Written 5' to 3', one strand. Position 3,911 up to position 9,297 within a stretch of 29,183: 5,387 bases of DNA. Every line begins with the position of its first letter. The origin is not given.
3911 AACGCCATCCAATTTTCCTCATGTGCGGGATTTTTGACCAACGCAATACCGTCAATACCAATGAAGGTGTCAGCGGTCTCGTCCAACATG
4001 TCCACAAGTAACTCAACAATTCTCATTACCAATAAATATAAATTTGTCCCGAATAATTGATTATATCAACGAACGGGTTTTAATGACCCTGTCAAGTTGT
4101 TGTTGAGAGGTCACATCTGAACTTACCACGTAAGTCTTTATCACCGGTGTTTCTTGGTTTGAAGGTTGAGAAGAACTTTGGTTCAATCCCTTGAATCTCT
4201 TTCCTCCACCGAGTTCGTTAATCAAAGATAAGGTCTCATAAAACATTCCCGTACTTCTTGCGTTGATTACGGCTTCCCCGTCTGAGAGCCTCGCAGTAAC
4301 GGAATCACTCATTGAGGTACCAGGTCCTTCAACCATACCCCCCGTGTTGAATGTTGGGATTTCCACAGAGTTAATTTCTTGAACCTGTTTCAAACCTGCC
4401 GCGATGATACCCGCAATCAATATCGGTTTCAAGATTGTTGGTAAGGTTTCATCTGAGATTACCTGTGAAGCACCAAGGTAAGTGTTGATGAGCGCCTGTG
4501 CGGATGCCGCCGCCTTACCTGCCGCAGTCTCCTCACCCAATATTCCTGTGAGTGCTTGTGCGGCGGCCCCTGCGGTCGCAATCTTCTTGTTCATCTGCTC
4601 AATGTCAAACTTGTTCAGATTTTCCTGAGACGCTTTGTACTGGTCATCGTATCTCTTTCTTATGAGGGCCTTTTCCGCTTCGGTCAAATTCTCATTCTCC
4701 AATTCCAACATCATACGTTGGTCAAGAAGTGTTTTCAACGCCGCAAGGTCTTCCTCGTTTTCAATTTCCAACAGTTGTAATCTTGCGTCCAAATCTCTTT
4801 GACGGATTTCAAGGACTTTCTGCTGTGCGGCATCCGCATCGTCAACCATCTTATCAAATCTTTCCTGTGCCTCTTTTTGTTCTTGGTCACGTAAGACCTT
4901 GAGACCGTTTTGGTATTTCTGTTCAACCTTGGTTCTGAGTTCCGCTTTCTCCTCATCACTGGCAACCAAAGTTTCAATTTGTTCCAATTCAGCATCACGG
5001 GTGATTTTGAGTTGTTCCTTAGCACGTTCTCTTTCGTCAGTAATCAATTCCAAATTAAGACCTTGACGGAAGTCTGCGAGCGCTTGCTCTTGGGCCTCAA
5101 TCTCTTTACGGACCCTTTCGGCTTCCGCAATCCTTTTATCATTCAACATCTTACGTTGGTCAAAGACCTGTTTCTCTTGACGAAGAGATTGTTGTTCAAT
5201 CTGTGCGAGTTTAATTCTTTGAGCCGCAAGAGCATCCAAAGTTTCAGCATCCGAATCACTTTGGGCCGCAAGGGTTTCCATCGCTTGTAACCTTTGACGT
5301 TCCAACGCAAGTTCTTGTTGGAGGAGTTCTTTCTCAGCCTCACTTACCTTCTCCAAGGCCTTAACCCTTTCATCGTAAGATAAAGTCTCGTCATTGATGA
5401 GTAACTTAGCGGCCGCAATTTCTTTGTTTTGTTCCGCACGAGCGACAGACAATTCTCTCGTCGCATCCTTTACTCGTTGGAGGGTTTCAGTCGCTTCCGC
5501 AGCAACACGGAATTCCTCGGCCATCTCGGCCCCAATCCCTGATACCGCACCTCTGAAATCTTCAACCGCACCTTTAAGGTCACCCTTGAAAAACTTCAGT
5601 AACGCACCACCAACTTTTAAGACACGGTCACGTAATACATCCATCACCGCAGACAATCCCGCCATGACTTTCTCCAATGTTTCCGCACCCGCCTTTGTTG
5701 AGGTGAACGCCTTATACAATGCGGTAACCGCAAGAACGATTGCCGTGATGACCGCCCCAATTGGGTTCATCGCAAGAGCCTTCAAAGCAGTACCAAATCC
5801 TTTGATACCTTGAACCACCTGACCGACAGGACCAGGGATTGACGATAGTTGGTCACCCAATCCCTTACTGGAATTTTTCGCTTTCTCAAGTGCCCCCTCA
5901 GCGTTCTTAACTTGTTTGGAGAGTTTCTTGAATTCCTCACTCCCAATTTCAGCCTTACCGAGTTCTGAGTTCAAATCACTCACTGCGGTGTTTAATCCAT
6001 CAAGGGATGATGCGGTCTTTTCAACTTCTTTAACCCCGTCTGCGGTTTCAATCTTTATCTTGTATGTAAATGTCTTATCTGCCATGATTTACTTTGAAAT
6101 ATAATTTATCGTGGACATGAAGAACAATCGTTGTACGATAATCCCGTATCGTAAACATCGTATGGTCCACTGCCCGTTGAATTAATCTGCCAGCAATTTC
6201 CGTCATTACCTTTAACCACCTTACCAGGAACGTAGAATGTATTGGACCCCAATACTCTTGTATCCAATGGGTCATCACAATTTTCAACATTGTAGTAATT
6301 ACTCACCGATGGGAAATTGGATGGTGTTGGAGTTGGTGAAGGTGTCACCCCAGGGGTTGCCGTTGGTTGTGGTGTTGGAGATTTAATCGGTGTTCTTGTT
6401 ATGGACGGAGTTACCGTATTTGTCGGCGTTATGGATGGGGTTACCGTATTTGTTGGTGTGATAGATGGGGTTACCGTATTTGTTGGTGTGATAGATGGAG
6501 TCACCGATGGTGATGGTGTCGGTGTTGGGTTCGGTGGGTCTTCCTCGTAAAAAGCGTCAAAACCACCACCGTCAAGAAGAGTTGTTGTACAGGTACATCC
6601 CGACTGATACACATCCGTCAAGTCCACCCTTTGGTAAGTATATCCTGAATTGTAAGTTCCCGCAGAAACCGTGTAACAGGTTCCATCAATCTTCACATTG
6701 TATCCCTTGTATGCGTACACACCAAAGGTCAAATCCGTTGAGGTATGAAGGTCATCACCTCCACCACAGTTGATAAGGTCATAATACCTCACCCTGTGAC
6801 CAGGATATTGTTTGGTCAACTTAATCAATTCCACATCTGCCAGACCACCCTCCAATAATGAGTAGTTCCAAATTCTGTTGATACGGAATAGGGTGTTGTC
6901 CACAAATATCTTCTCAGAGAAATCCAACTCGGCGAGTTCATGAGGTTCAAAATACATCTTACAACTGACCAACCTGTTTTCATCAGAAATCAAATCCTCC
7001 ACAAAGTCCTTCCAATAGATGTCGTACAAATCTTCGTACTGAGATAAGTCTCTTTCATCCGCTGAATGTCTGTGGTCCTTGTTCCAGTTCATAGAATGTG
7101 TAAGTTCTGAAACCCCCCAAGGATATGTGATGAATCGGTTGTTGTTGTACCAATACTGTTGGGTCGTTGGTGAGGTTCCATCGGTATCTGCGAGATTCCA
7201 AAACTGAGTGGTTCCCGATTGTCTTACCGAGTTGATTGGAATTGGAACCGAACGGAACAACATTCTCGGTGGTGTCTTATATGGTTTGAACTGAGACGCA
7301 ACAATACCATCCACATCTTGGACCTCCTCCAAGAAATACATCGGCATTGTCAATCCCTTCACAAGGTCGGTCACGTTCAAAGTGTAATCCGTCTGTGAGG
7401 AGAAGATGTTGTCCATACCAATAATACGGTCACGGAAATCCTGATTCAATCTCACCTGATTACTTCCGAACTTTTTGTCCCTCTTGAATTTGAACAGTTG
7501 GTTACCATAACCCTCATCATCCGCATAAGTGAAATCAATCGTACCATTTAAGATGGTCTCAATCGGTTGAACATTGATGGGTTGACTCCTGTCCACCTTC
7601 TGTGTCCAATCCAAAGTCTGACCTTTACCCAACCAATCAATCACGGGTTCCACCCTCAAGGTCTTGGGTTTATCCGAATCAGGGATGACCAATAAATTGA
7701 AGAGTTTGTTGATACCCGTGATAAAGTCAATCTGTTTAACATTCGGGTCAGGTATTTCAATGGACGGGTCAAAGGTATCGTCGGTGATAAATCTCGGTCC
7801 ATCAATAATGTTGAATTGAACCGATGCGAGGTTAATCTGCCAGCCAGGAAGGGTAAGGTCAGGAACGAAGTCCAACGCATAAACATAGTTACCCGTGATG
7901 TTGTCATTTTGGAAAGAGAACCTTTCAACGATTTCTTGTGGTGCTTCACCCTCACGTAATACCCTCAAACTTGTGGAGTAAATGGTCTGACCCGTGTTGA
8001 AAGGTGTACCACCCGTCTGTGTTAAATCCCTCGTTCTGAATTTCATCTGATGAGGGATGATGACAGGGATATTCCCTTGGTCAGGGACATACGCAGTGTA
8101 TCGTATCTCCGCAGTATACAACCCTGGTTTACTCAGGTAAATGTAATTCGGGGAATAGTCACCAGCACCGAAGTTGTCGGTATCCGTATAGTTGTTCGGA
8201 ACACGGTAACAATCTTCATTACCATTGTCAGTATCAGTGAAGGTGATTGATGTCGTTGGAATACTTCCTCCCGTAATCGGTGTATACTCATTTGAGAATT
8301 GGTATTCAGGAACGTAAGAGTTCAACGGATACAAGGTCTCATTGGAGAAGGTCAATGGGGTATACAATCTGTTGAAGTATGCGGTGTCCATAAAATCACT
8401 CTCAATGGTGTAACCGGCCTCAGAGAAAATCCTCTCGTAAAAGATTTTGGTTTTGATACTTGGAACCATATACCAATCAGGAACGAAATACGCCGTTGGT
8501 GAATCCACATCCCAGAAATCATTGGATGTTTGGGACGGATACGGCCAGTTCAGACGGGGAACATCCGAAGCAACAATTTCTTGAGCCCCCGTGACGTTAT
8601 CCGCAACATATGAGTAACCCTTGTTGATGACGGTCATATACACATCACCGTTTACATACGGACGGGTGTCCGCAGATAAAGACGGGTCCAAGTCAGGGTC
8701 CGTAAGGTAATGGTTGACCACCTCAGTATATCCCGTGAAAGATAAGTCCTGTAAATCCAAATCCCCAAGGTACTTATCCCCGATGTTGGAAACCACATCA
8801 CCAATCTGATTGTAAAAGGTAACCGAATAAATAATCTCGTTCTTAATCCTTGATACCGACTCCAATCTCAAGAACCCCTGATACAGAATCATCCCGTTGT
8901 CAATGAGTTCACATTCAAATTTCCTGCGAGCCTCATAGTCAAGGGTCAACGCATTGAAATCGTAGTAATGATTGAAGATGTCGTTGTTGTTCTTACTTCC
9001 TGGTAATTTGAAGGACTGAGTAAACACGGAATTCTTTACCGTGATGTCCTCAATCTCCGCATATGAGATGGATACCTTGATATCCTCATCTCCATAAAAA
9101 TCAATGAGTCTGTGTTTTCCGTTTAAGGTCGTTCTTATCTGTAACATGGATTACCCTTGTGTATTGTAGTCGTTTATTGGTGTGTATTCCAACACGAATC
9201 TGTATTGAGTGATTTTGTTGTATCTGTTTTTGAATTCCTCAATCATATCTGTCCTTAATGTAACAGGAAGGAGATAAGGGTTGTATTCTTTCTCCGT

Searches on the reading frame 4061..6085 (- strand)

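Call 9: search_protein_families(library=phrogs, proteins=[window:4061-6085:-], max_evalue=0.001)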
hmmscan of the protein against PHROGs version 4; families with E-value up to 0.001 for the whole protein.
window:4061-6085:- (674 aa): 11 families
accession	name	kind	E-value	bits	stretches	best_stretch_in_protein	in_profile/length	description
phrog_3336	-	tail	9.3e-14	52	1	498-663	869-1023/1051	tail length tape measure protein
phrog_37298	-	unknown function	9.6e-10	38.1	1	207-630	646-1035/1088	-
phrog_25241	-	tail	1.1e-09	38.4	1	415-624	511-723/810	tail length tape measure protein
phrog_971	-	lysis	5.1e-08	33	2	102-151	513-562/1338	endolysin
phrog_13338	-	unknown function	3.3e-07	29.9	1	501-612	715-816/903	-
phrog_36688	-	tail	6.9e-07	28.1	1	577-637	1099-1157/1600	tail length tape measure protein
phrog_6090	-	tail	2.1e-06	26.6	1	558-611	1076-1129/1853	tail length tape measure protein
phrog_1686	-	tail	2.2e-06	26.8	1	98-424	476-780/1224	tail length tape measure protein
phrog_4197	-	tail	3.7e-05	22.6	1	88-165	812-899/1783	tail length tape measure protein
phrog_32985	-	unknown function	5e-05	23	1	52-176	20-147/686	-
phrog_5448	-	tail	0.0004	18.3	1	578-610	2282-2314/3103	tail length tape measure protein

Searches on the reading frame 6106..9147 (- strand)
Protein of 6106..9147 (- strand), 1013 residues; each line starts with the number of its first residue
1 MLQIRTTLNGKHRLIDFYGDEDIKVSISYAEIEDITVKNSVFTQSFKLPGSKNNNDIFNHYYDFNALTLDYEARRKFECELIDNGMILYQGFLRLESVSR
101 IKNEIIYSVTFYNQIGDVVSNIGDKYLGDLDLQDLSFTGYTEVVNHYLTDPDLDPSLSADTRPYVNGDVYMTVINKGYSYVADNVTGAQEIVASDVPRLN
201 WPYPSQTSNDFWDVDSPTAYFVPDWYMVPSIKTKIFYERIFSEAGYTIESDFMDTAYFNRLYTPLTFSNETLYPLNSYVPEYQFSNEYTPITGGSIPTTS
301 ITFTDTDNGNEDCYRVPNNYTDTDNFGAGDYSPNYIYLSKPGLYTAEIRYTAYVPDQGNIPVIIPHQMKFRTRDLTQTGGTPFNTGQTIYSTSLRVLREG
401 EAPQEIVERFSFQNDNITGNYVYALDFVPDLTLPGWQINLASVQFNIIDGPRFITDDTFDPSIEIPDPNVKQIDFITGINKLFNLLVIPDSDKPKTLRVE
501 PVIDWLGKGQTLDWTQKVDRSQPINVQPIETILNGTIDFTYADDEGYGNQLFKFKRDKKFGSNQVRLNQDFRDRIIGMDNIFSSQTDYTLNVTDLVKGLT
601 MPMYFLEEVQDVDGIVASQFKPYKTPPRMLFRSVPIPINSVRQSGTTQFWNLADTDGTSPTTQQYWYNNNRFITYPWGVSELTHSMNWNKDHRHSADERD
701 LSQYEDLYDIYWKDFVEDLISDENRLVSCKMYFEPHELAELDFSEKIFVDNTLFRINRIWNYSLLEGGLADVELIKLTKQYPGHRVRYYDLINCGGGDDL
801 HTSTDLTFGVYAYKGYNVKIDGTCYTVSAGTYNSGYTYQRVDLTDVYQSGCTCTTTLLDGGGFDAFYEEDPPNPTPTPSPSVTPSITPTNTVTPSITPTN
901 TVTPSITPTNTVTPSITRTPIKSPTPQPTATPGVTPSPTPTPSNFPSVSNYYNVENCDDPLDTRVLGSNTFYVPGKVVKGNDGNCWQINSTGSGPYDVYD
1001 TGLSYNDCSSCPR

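Call 9: search_protein_families(library=phrogs, proteins=[window:6106-9147:-], max_evalue=0.001)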
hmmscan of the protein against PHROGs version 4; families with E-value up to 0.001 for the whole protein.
window:6106-9147:- (1013 aa): 2 families
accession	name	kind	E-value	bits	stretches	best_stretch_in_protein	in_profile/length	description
phrog_38559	-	unknown function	3.7e-18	66.2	2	13-157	14-160/754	-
phrog_15511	-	unknown function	3.7e-05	24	1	838-947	189-288/511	-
